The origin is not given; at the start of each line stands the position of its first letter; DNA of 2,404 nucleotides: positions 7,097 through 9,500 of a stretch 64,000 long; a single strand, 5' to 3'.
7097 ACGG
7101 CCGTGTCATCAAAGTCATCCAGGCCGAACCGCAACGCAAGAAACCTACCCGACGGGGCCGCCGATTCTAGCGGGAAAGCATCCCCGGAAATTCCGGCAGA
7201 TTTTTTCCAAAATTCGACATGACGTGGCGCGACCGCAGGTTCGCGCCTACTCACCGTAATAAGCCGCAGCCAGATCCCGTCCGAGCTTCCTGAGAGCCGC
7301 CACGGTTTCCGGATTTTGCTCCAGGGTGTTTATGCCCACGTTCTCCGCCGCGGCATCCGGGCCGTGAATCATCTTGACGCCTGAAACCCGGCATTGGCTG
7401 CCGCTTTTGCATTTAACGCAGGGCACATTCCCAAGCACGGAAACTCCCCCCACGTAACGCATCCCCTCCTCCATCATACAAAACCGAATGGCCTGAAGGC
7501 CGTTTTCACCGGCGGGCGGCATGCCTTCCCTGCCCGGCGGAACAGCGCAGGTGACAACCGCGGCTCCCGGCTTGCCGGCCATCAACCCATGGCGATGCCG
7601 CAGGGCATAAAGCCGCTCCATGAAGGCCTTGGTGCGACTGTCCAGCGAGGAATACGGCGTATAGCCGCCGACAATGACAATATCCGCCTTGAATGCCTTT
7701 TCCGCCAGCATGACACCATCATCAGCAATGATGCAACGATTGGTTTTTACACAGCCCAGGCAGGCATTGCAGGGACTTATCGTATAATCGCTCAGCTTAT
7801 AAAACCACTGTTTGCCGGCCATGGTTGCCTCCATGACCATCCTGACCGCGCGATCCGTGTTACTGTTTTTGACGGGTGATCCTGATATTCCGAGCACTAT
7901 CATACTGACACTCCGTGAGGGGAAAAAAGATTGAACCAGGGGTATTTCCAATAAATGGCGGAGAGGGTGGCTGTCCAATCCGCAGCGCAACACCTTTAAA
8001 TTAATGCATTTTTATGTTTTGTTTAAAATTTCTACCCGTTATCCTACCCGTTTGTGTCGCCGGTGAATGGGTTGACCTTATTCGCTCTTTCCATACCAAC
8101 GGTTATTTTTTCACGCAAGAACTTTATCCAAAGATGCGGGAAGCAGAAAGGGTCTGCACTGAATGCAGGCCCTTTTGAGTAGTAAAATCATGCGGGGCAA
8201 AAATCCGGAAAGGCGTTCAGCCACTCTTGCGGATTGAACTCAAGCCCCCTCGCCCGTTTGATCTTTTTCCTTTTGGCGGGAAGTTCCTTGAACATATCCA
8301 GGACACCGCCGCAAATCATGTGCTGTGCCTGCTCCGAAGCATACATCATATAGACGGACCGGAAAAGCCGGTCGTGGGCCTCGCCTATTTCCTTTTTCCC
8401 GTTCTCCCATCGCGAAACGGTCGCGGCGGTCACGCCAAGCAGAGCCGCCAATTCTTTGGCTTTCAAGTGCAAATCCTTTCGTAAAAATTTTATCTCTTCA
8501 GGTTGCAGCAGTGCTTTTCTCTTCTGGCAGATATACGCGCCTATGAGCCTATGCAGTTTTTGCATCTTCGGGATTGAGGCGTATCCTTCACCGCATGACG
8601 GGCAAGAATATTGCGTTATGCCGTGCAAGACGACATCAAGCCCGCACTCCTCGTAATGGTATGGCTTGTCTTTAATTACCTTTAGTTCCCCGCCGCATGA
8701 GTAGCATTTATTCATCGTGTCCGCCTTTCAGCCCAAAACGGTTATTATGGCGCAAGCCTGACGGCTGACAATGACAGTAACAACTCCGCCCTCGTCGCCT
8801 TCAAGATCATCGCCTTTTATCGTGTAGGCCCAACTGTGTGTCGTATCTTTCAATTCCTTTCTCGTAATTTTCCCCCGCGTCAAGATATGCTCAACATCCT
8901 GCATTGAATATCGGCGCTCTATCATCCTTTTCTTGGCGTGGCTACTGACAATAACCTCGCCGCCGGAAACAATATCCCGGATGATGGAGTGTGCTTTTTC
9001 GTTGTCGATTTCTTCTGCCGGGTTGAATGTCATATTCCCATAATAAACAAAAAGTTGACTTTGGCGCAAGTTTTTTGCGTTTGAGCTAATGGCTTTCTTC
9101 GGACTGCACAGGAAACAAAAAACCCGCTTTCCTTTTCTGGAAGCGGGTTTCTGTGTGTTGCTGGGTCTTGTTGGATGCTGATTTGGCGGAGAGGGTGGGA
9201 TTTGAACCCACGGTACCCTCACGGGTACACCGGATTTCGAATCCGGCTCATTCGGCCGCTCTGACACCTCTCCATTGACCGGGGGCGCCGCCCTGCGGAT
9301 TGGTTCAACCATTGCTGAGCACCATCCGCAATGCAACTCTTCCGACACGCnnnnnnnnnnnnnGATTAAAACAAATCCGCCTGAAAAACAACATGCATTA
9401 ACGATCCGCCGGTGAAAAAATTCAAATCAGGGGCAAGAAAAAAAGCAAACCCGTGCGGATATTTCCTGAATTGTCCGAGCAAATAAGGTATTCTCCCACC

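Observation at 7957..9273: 15-nt copy of the tRNA-Ser 3' end bounds a 1.2-kb islet that contains only a TA cassette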

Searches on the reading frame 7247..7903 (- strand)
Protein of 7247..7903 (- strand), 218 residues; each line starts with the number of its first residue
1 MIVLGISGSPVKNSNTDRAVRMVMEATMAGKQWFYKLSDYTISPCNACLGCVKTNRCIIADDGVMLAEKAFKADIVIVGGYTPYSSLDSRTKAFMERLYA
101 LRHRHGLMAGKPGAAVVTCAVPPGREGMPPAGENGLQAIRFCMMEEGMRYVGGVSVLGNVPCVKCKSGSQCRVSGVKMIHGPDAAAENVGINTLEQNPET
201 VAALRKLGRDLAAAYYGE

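Call 10: search_protein_families(library=pfam, proteins=[window:7247-7903:-], max_evalue=0.01)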
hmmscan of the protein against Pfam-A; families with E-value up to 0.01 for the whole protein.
window:7247-7903:- (218 aa): 1 family
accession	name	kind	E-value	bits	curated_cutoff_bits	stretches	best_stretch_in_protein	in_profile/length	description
PF03358.20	FMN_red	-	2.4e-09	37.4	24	1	1-121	1-117/152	NADPH-dependent FMN reductase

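Call 47: search_protein_families(library=ncbifam, proteins=[window:7247-7903:-], max_evalue=0.01)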
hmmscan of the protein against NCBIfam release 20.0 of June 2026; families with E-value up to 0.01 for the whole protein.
window:7247-7903:- (218 aa): 0 families

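Call 87: find_encoding_contigs(protein=window:7247-7903:-, flank=4000, max_places=10)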
Protein window:7247-7903:- (218 aa): 1 contig read that carries it; 1 place shown.
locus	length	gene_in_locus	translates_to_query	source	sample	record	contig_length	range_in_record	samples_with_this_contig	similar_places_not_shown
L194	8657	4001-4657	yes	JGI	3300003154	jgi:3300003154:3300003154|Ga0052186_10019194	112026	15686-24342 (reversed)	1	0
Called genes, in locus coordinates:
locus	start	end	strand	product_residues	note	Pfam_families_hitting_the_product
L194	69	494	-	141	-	-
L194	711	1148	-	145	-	-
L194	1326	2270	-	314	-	PF12146:Hydrolase_4, PF00561:Abhydrolase_1, PF12697:Abhydrolase_6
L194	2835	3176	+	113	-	PF14076:DUF4258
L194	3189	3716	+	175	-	PF15731:MqsA_antitoxin, PF01381:HTH_3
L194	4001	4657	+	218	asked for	PF03358:FMN_red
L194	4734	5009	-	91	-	PF00076:RRM_1, PF13893:RRM_5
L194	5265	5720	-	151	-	-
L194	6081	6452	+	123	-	-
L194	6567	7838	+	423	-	PF00270:DEAD, PF04851:ResIII, PF00271:Helicase_C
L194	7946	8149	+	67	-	PF00313:CSD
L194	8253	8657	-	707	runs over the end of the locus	PF04773:FecR, PF20245:DUF6600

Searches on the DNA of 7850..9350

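Call 85: search_rna_families(source=window, start=7850, end=9350, threshold=evalue, max_evalue=5)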
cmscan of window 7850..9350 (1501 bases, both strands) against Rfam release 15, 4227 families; matches with E-value up to 5: 6.
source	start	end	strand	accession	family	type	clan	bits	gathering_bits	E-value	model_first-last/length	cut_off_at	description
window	9187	9273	-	RF00005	tRNA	Gene; tRNA;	CL00001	55.6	29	6.6e-11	1-71/71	no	tRNA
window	9187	9238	+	RF04351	Plastid-psbl-rps4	Cis-reg;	-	47.6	68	1.1e-08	1-53/53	no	Plastid-psbl-rps4 3UTR RNA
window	9114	9181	-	RF00506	Thr_leader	Cis-reg; leader;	-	18.7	55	1.4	1-118/118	no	Threonine operon leader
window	9115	9285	-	RF02223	sX4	Gene; sRNA;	-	17.7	70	0.52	1-167/167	no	Proteobacterial sRNA sX4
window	9117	9257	+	RF02424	Bp2_287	Gene; sRNA;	-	16.8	70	0.46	1-174/174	no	Burkholderia sRNA Bp2_Cand287_SIPHT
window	9116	9182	-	RF02617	SSRC10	Gene; sRNA;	-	16.4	56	4.2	1-113/113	no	Streptococcus sRNA 10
